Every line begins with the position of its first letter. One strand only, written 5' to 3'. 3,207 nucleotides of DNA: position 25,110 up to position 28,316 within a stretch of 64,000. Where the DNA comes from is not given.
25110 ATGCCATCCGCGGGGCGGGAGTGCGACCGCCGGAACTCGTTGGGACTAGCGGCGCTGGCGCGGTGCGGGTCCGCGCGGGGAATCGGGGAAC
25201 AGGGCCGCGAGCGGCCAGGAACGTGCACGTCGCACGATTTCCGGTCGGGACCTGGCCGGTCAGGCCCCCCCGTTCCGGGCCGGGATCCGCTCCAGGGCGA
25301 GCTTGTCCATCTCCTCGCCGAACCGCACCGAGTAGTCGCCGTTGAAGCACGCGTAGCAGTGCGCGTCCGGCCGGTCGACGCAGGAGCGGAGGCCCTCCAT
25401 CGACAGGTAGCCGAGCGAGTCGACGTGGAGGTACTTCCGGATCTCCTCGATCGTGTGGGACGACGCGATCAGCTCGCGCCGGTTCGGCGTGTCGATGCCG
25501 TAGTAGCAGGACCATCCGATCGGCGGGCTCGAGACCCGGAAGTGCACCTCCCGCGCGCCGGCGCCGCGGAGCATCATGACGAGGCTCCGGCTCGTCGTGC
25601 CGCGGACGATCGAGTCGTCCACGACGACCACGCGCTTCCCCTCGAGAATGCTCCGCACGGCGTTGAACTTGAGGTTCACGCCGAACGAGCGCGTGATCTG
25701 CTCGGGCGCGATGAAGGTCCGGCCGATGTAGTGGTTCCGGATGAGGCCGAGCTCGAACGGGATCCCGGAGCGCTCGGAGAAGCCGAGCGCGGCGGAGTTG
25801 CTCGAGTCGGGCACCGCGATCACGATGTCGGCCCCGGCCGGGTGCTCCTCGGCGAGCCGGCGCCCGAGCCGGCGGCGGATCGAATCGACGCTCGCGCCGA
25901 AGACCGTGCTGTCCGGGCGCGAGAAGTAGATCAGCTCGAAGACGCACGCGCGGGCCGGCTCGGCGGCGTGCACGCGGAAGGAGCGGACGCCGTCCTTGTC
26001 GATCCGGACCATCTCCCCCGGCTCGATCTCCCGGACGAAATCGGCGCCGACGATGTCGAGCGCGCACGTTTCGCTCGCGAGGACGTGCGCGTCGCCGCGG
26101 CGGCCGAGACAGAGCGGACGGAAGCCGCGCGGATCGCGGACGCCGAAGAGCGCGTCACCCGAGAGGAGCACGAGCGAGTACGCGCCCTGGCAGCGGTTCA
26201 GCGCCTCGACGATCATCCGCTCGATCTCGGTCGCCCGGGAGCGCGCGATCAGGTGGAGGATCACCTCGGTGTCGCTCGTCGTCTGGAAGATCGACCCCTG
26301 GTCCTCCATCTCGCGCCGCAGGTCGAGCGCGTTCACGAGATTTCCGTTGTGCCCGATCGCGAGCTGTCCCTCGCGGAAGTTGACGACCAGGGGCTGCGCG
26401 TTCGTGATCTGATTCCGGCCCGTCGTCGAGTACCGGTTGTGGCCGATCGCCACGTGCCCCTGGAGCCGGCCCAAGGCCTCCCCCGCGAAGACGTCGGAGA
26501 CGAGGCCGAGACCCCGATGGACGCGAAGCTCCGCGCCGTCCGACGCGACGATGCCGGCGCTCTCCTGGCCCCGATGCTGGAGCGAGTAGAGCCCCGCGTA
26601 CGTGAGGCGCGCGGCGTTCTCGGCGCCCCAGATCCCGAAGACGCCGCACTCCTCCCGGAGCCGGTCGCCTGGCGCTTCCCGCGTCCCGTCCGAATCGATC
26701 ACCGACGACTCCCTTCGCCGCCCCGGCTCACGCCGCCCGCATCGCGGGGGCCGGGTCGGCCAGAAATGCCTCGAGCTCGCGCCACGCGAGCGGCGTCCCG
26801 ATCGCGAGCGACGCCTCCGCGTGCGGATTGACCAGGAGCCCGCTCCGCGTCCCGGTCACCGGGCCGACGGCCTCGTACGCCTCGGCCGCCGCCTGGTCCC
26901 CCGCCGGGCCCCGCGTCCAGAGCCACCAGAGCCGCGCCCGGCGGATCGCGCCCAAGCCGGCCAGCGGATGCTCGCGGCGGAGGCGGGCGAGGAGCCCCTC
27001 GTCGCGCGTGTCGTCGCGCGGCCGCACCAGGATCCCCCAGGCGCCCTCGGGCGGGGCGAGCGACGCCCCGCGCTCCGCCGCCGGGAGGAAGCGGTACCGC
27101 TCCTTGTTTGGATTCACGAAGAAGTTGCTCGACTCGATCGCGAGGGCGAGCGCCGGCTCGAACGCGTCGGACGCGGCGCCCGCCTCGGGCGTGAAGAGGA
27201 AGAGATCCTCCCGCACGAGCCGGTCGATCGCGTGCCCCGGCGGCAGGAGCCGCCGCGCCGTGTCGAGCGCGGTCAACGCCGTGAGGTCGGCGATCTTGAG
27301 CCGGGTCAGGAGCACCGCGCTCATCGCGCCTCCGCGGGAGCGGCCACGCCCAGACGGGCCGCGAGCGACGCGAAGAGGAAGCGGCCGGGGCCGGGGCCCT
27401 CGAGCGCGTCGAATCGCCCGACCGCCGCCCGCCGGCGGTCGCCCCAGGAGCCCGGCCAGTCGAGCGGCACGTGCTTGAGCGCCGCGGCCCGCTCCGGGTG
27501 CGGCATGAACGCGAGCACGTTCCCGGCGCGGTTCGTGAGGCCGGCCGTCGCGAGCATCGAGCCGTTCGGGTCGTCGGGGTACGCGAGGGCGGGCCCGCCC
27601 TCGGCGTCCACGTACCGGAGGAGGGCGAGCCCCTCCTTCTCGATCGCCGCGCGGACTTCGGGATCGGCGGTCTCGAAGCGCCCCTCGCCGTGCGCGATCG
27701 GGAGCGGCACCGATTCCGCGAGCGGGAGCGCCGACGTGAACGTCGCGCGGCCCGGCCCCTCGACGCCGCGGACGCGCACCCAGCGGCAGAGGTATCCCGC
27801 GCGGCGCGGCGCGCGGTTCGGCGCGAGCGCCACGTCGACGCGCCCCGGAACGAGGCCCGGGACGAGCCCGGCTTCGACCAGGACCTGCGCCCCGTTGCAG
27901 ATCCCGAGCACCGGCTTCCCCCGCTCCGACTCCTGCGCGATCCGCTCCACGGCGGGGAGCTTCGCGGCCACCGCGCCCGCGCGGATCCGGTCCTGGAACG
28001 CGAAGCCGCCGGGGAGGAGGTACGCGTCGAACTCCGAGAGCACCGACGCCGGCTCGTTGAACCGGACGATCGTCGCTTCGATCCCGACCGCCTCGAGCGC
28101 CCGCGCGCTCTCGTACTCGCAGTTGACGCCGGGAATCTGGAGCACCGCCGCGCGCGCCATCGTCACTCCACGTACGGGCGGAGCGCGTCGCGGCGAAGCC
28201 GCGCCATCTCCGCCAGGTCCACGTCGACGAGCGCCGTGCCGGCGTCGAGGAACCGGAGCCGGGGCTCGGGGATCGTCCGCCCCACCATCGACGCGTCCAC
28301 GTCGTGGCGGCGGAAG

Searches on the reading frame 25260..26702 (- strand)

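Call 11: search_protein_families(library=pfam, proteins=[window:25260-26702:-], max_evalue=0.00001)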
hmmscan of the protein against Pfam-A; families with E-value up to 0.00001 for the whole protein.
window:25260-26702:- (480 aa): 2 families
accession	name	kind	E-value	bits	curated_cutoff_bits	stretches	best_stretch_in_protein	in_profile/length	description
PF13537.11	GATase_7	-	9.3e-21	74.5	25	1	90-215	3-121/123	Glutamine amidotransferase domain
PF13522.11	GATase_6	-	2.9e-20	73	27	1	81-211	9-130/130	Glutamine amidotransferase domain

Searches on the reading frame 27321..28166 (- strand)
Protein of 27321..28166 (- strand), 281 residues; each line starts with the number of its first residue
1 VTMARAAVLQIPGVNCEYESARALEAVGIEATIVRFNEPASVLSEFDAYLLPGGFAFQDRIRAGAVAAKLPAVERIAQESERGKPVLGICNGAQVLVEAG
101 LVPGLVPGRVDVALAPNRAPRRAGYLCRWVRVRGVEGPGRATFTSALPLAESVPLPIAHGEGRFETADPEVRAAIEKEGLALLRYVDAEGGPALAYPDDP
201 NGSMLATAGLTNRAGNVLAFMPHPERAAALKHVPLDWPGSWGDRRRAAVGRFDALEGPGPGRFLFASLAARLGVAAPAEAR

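Call 11: search_protein_families(library=pfam, proteins=[window:27321-28166:-], max_evalue=0.00001)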
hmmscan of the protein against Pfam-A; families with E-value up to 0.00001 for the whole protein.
window:27321-28166:- (281 aa): 4 families
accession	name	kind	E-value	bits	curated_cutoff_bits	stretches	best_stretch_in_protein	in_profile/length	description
PF13507.12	GATase_5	-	1.1e-45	156.2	27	1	5-232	3-234/260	CobB/CobQ-like glutamine amidotransferase domain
PF00117.34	GATase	-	1.6e-08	34.8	22.8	1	18-99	11-88/190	Glutamine amidotransferase class-I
PF01965.30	DJ-1_PfpI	-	2.8e-06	27.7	26.6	1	44-104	60-115/165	DJ-1/PfpI family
PF07685.20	GATase_3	-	4.8e-06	26.8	27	1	22-98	17-90/196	CobB/CobQ-like glutamine amidotransferase domain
